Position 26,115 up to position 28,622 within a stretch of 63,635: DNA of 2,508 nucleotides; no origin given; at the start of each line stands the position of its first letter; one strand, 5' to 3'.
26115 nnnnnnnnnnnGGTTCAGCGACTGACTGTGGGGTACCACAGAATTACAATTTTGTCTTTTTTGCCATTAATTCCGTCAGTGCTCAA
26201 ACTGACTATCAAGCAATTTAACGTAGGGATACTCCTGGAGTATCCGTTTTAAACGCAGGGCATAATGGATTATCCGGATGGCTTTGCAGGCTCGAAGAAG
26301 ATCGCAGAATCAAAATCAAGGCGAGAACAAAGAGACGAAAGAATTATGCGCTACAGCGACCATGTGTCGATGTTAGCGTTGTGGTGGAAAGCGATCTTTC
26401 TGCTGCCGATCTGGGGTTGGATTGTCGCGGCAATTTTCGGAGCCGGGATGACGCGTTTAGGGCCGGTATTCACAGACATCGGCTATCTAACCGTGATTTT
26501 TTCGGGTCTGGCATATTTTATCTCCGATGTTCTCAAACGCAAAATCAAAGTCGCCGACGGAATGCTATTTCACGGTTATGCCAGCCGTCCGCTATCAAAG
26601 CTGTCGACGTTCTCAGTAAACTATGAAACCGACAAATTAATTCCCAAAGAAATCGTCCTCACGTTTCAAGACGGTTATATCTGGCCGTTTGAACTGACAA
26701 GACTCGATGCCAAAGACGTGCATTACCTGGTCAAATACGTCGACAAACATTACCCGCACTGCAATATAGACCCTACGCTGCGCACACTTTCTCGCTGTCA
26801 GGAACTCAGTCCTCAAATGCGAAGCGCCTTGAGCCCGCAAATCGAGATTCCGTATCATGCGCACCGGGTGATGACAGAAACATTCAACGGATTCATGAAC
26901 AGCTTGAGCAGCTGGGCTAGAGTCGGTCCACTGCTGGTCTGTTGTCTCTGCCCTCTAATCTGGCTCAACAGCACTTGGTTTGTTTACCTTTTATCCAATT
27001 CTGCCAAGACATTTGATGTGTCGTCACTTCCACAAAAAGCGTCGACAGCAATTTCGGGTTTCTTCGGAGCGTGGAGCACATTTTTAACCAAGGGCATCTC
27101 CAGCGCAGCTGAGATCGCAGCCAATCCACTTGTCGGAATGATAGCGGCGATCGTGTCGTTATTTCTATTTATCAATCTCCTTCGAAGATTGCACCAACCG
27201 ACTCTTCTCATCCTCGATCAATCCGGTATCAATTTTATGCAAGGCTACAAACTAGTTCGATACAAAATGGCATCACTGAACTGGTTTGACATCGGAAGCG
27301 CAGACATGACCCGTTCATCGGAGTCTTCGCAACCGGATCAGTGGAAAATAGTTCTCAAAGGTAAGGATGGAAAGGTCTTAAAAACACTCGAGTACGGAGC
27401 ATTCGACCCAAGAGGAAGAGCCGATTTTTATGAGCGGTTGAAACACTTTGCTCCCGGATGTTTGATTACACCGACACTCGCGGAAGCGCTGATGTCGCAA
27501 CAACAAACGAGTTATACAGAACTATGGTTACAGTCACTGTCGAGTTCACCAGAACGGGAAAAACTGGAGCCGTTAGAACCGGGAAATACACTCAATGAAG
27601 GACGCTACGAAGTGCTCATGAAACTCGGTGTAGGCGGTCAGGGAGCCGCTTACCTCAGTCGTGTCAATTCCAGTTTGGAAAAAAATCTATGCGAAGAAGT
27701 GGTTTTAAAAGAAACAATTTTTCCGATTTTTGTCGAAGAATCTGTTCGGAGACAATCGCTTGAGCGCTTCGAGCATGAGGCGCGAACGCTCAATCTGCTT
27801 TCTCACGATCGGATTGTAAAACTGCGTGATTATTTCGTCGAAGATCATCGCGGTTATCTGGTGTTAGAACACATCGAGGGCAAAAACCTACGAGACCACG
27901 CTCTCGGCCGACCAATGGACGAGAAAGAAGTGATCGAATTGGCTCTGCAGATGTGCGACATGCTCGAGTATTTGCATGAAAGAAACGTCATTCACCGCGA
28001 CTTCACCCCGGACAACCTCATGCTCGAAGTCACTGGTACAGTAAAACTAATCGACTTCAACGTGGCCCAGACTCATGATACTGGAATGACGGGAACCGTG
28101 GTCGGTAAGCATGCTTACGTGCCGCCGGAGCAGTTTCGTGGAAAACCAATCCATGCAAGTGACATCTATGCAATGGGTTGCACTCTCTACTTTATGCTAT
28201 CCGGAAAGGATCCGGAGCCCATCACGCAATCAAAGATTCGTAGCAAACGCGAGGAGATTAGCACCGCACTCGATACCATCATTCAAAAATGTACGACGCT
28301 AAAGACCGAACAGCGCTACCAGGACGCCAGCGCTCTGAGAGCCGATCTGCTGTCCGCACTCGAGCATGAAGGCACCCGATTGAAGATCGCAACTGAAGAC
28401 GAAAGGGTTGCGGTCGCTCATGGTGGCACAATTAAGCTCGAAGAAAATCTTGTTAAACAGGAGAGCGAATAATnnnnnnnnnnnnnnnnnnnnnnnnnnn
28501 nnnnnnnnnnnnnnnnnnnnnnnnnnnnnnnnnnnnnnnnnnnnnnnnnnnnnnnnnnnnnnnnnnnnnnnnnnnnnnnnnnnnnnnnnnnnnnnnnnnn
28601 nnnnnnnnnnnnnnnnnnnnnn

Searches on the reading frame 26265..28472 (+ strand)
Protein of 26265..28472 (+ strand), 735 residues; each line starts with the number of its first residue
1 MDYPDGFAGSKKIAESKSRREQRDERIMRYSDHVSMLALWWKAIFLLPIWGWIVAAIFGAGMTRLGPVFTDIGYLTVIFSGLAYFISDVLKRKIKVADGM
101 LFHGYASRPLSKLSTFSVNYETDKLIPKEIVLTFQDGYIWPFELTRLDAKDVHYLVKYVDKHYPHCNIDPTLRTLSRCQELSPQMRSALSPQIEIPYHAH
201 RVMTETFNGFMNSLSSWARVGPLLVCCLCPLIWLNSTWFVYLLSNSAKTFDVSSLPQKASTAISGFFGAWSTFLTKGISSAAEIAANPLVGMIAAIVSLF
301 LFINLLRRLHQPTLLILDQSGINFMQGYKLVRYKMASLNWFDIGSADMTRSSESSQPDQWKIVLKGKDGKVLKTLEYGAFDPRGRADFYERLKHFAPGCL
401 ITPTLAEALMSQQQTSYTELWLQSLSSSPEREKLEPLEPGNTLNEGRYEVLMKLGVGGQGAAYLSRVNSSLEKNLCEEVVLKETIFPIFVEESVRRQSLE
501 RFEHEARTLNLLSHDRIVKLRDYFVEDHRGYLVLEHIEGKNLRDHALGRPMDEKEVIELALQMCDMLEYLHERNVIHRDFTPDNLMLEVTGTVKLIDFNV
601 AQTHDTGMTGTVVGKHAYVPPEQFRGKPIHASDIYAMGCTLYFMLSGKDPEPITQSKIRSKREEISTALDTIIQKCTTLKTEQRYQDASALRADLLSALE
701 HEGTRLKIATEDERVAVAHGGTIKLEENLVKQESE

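Call 3: search_protein_families(library=pfam, proteins=[window:26265-28472:+], max_evalue=0.01)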
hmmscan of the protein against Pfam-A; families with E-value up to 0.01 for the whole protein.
window:26265-28472:+ (735 aa): 5 families
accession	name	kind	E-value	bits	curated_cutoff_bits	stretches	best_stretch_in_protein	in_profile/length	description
PF00069.31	Pkinase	-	7.7e-37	127.5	31.7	1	448-685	1-252/263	Protein kinase domain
PF07714.23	PK_Tyr_Ser-Thr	-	2.5e-24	86.5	23.1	1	452-684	5-248/258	Protein tyrosine and serine/threonine kinase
PF14531.12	Kinase-like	-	6e-07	29.4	25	1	558-652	149-252/289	Kinase-like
PF01636.29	APH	-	0.00046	20.4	23.2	0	575-603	170-199/239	Phosphotransferase enzyme family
PF03109.22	ABC1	-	0.00052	19.7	22.9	1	529-604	142-217/244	ABC1 atypical kinase-like domain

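Call 12: find_homologous_proteins(query=window:26265-28472:+, max_evalue=1e-10)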
Query window:26265-28472:+ (735 aa): 333 proteins with E <= 1e-10 among 8000 candidates; the best 120 are listed.
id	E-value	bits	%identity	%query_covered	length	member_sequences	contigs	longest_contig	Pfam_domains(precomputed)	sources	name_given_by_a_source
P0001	0.0e+0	1689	100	100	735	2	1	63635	PF07714.24,PF00069.32,PF14531.13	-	-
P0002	0.0e+0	1356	79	98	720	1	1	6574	PF07714.24,PF00069.32,PF14531.13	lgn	-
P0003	0.0e+0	1305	77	96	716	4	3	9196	PF07714.24,PF00069.32,PF14531.13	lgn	-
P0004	0.0e+0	1089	65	98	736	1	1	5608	PF07714.24,PF00069.32,PF14531.13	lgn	-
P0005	0.0e+0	1078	64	98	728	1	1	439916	PF07714.24,PF00069.32,PF14531.13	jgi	-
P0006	0.0e+0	1068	77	81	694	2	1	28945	PF07714.24,PF00069.32,PF14531.13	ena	-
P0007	0.0e+0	1052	63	98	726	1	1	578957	PF07714.24,PF00069.32,PF14531.13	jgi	jgi:tRNA A-37 threonylcarbamoyl transferase component Bud32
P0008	6.0e-295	998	62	96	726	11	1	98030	PF07714.24,PF00069.32,PF14531.13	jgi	-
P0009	3.6e-293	992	63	94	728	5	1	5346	PF07714.24,PF00069.32,PF14531.13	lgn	-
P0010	6.9e-293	992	63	92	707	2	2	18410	PF07714.24,PF00069.32,PF14531.13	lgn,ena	-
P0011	1.6e-287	974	61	92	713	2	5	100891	PF07714.24,PF00069.32,PF14531.13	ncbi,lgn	-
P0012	5.8e-260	883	57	92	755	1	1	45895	PF07714.24,PF00069.32,PF14531.13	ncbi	-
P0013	8.6e-235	799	52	92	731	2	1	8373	PF07714.24,PF00069.32,PF14531.13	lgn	-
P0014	5.2e-227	774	49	97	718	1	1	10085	PF07714.24,PF00069.32,PF14531.13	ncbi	-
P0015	4.9e-221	754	49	94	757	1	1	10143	PF07714.24,PF00069.32,PF14531.13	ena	-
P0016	2.0e-218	745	49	93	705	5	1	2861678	PF07714.24,PF00069.32,PF14531.13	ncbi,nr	ncbi:MAG: protein kinase [Candidatus Melainabacteria bacterium]|nr:protein kinase [Candidatus Melain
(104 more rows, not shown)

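Call 13: find_encoding_contigs(protein=P0005, flank=10000, max_places=2)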
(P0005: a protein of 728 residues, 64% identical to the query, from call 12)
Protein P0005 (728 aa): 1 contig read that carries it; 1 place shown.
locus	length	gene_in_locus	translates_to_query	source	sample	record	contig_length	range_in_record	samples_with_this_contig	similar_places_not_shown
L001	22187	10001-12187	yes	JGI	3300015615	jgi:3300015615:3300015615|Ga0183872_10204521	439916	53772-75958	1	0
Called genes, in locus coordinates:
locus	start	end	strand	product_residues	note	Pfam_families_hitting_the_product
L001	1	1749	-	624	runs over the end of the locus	PF03109:ABC1 (faint), PF00069:Pkinase, PF07714:PK_Tyr_Ser-Thr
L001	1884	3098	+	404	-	PF00557:Peptidase_M24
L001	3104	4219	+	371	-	PF01070:FMN_dh, PF01645:Glu_synthase (faint), PF03060:NMO (weak), PF00478:IMPDH (weak)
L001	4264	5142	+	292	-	PF01497:Peripla_BP_2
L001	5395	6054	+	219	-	PF00702:Hydrolase, PF12710:HAD, PF13419:HAD_2, PF13242:Hydrolase_like (weak)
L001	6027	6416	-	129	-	PF02075:RuvC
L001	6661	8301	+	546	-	PF20154:LNT_N, PF00795:CN_hydrolase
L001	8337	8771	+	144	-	PF02643:DUF192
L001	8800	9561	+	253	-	PF00378:ECH_1, PF16113:ECH_2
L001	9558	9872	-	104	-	-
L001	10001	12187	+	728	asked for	PF00069:Pkinase, PF07714:PK_Tyr_Ser-Thr, PF14531:Kinase-like (weak)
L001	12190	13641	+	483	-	PF00069:Pkinase, PF07714:PK_Tyr_Ser-Thr, PF01636:APH (faint)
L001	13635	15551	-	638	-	PF00515:TPR_1 (faint), PF07719:TPR_2 (faint), PF24758:LRR_At5g56370 (faint)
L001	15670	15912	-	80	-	PF01106:NifU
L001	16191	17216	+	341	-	PF00044:Gp_dh_N, PF02800:Gp_dh_C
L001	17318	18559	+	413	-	PF00162:PGK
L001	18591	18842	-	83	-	-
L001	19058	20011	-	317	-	PF01408:GFO_IDH_MocA, PF02894:GFO_IDH_MocA_C, PF22725:GFO_IDH_MocA_C3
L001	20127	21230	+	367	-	PF13431:TPR_17 (faint), PF23914:TPR_CcmH_CycH (weak), PF00515:TPR_1 (faint), PF07719:TPR_2 (faint), PF13174:TPR_6 (faint), PF13181:TPR_8 (faint), PF14559:TPR_19 (weak), PF00413:Peptidase_M10, +4 more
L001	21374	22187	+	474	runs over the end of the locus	PF03816:LytR_cpsA_psr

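Call 14: find_encoding_contigs(protein=P0016, flank=10000, max_places=2)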
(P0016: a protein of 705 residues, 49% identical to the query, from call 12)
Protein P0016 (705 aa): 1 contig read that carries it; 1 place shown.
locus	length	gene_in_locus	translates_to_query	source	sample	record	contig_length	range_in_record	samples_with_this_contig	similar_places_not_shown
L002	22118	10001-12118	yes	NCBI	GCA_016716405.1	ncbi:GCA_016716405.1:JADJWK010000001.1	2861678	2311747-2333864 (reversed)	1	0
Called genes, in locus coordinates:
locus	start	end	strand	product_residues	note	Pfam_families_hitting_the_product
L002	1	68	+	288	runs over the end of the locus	PF05114:MbnB_TglH_ChrH, PF01261:AP_endonuc_2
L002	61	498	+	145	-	PF26136:SCO6045_C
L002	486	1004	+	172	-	-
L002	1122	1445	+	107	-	PF13451:zf_Tbcl, PF23477:zf_Tbcl_2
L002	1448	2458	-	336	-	PF13374:TPR_10 (faint), PF13424:TPR_12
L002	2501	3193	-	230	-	PF00484:Pro_CA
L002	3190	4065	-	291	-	PF00165:HTH_AraC, PF12833:HTH_18, PF01035:DNA_binding_1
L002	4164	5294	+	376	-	PF01070:FMN_dh, PF01645:Glu_synthase (faint), PF00478:IMPDH (weak)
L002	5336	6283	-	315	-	PF01497:Peripla_BP_2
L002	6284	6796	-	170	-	PF02075:RuvC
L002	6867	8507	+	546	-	PF20154:LNT_N, PF00795:CN_hydrolase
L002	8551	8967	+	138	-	PF02643:DUF192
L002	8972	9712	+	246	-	PF00378:ECH_1, PF16113:ECH_2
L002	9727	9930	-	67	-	-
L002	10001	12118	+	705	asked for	PF00069:Pkinase, PF07714:PK_Tyr_Ser-Thr, PF14531:Kinase-like (weak)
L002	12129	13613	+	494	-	PF00069:Pkinase, PF01636:APH (faint), PF07714:PK_Tyr_Ser-Thr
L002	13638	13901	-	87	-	PF01106:NifU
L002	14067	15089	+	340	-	PF00044:Gp_dh_N, PF02800:Gp_dh_C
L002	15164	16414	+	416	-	PF00162:PGK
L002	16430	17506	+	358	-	PF13428:TPR_14 (faint), PF13432:TPR_16 (faint), PF13174:TPR_6 (faint), PF14559:TPR_19 (weak), PF00515:TPR_1 (weak), PF07719:TPR_2 (weak), PF13424:TPR_12 (weak), PF00413:Peptidase_M10, +2 more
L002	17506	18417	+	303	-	PF01545:Cation_efflux, PF16916:ZT_dimer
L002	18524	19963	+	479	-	PF03816:LytR_cpsA_psr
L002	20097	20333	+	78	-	-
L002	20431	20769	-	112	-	-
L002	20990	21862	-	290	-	-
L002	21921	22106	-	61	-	-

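Call 15: find_encoding_contigs(protein=P0006, flank=10000, max_places=2)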
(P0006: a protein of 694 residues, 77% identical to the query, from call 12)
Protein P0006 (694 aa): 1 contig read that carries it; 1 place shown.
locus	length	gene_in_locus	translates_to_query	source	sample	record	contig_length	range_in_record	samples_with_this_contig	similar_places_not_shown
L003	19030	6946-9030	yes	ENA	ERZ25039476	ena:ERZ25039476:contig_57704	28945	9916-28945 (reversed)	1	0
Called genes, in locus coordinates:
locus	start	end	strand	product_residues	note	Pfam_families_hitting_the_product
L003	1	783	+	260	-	?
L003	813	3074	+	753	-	PF00873:ACR_tran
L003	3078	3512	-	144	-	PF02075:RuvC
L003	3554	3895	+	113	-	-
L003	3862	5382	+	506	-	PF20154:LNT_N, PF00795:CN_hydrolase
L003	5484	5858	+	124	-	PF02643:DUF192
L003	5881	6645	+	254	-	PF00378:ECH_1, PF16113:ECH_2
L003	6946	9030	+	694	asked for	PF00069:Pkinase, PF07714:PK_Tyr_Ser-Thr, PF14531:Kinase-like (weak)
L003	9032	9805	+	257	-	-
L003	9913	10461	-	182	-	-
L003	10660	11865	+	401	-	-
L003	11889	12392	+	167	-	PF03473:MOSC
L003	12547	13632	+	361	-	PF01149:Fapy_DNA_glyco, PF06831:H2TH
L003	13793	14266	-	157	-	-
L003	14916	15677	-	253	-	PF07992:Pyr_redox_2, PF13738:Pyr_redox_3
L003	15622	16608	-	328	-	PF00027:cNMP_binding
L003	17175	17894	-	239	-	PF13428:TPR_14 (faint), PF13432:TPR_16 (faint), PF13181:TPR_8 (faint), PF13374:TPR_10 (faint), PF13414:TPR_11 (faint), PF07719:TPR_2 (faint), PF13424:TPR_12 (weak), PF14559:TPR_19, +3 more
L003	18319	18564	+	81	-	PF22513:FitA-like_RHH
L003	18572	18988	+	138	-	PF01850:PIN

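Call 16: find_encoding_contigs(protein=P0003, flank=10000, max_places=3)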
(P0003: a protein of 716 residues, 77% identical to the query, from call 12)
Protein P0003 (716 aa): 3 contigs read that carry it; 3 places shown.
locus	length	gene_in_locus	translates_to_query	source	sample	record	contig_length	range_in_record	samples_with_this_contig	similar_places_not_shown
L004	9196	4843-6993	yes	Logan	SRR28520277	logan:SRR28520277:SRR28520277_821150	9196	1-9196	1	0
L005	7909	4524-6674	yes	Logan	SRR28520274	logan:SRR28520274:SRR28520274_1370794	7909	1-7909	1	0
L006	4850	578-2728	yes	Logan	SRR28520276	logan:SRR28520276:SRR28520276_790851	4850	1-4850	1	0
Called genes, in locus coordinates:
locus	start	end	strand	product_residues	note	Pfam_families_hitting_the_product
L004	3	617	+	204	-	?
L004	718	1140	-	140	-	PF02075:RuvC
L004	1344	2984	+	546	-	PF20154:LNT_N, PF00795:CN_hydrolase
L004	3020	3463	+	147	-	PF02643:DUF192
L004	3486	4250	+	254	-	PF00378:ECH_1, PF16113:ECH_2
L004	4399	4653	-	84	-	-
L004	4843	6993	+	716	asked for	PF00069:Pkinase, PF07714:PK_Tyr_Ser-Thr, PF14531:Kinase-like (weak)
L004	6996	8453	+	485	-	PF00069:Pkinase, PF01636:APH (faint), PF03109:ABC1 (faint), PF07714:PK_Tyr_Ser-Thr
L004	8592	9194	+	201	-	?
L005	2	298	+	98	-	?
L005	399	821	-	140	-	PF02075:RuvC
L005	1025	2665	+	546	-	PF20154:LNT_N, PF00795:CN_hydrolase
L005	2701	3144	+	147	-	PF02643:DUF192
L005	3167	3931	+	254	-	PF00378:ECH_1, PF16113:ECH_2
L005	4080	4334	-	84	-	-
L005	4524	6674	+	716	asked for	PF00069:Pkinase, PF07714:PK_Tyr_Ser-Thr, PF14531:Kinase-like (weak)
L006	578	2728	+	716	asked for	PF00069:Pkinase, PF07714:PK_Tyr_Ser-Thr, PF14531:Kinase-like (weak)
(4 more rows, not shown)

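Call 17: find_encoding_contigs(protein=P0007, flank=10000, max_places=2)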
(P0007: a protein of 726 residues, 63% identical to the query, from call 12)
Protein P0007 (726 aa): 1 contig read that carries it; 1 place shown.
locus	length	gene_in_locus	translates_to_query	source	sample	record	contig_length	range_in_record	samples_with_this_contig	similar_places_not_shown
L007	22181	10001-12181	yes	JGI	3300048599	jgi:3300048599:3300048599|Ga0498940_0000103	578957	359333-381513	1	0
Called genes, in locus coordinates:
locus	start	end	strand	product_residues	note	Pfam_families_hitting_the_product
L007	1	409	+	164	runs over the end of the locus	-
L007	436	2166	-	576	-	PF00069:Pkinase, PF07714:PK_Tyr_Ser-Thr, PF03109:ABC1 (weak)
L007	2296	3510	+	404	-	PF00557:Peptidase_M24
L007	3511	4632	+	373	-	PF01070:FMN_dh, PF01645:Glu_synthase (faint), PF00478:IMPDH (weak)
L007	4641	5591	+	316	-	PF01497:Peripla_BP_2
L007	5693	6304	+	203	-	PF00702:Hydrolase, PF13419:HAD_2, PF13242:Hydrolase_like (weak)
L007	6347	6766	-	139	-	PF02075:RuvC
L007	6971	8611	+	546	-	PF20154:LNT_N, PF00795:CN_hydrolase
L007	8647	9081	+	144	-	PF02643:DUF192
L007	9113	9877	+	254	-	PF00378:ECH_1, PF16113:ECH_2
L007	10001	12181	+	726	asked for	PF00069:Pkinase, PF07714:PK_Tyr_Ser-Thr, PF14531:Kinase-like (weak)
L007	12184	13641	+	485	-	PF00069:Pkinase, PF01636:APH (faint), PF07714:PK_Tyr_Ser-Thr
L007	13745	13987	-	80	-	PF01106:NifU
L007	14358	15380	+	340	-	PF00044:Gp_dh_N, PF02800:Gp_dh_C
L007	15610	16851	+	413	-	PF00162:PGK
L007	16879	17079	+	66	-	-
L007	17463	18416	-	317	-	PF01408:GFO_IDH_MocA, PF02894:GFO_IDH_MocA_C, PF22725:GFO_IDH_MocA_C3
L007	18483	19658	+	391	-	PF07719:TPR_2 (faint), PF13424:TPR_12 (faint), PF23914:TPR_CcmH_CycH (weak), PF00515:TPR_1 (faint), PF13174:TPR_6 (faint), PF13181:TPR_8 (faint), PF14559:TPR_19 (weak), PF00413:Peptidase_M10 (weak), +5 more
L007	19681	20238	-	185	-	-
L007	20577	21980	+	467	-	PF03816:LytR_cpsA_psr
